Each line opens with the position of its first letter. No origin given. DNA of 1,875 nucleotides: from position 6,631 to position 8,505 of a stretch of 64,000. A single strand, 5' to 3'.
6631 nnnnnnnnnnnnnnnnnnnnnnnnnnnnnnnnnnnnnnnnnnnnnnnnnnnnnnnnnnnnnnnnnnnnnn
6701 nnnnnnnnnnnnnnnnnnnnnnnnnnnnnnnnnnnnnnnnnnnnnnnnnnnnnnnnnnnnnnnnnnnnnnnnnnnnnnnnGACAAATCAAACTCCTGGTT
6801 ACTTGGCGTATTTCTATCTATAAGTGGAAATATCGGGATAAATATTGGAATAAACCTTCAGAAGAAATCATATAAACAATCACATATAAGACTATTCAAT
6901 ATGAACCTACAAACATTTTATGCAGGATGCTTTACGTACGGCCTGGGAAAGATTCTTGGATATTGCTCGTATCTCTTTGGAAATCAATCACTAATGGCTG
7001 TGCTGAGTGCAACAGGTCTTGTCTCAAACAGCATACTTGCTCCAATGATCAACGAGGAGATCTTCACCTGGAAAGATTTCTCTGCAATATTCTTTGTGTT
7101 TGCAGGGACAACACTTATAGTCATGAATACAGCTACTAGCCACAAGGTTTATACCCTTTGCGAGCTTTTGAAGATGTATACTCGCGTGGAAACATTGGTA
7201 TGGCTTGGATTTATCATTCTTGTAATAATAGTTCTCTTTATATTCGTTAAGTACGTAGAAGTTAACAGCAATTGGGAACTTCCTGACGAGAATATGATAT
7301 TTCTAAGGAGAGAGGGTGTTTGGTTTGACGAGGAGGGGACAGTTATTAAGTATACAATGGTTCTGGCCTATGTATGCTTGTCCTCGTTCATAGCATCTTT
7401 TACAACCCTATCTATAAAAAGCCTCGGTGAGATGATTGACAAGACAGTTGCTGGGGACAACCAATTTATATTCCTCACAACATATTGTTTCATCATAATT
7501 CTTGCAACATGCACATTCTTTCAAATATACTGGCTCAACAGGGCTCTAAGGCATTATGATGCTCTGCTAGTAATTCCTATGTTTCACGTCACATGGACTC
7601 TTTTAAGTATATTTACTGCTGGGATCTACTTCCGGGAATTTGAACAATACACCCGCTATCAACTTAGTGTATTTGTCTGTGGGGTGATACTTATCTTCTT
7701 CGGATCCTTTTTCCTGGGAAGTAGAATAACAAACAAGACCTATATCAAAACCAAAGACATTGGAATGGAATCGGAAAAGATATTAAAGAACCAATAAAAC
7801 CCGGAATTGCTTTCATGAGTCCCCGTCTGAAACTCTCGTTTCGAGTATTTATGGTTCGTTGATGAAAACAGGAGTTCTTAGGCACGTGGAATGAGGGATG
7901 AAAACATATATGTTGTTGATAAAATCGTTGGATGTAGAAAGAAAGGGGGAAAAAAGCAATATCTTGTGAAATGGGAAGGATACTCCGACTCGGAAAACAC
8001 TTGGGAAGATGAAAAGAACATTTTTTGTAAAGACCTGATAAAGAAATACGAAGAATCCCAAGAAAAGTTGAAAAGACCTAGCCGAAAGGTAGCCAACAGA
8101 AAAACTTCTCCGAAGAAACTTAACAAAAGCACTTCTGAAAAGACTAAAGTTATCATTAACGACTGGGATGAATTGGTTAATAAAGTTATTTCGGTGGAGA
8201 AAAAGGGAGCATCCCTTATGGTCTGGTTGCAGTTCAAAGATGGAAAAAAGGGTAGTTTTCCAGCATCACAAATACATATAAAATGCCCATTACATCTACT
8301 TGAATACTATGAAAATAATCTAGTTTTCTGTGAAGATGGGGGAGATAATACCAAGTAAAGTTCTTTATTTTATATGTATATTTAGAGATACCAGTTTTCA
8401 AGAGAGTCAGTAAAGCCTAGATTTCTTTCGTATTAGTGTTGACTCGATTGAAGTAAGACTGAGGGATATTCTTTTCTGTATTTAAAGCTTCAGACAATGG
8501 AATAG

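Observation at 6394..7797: NIPA-type Mg2+ transporter fused to a secreted cysteine-rich N-terminal module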

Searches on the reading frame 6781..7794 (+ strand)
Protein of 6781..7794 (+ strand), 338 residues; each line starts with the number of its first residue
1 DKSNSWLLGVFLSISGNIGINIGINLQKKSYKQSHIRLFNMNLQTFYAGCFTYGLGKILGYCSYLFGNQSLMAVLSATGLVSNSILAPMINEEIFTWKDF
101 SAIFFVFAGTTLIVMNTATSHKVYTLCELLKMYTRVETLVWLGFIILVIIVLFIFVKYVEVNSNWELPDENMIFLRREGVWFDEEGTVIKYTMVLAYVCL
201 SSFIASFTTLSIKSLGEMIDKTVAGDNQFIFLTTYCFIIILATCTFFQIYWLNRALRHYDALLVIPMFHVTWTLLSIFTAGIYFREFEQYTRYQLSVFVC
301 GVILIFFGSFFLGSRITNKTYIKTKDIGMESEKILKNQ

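Call 36: search_solved_structures(query=window:6781-7794:+, max_evalue=1)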
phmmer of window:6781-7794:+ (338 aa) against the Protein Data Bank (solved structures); distinct sequences matched with E-value up to 1: 2.
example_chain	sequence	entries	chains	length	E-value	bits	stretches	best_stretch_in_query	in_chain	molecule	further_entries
9z6n_A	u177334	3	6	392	1e-11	48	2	192-312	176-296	Magnesium transporter NIPA2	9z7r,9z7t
9z7s_B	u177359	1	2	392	1.7e-11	47.3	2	192-312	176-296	Magnesium transporter NIPA2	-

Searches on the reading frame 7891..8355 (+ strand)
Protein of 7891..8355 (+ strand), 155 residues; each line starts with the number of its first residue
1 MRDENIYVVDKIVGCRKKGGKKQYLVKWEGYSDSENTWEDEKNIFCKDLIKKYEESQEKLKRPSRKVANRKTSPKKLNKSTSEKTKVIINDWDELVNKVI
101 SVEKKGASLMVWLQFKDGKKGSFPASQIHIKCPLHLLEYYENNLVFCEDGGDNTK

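Call 60: search_protein_families(library=pfam, proteins=[window:7891-8355:+], max_evalue=0.01)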
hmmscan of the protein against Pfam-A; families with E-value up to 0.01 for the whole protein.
window:7891-8355:+ (155 aa): 2 families
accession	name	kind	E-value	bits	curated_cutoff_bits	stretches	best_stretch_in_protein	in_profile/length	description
PF00385.30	Chromo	-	5.7e-19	68.2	25.1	1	7-55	1-52/53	Chromo (CHRromatin Organisation MOdifier) domain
PF01393.25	Chromo_shadow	-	1.3e-15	57.6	22.4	1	98-146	7-52/52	Chromo shadow domain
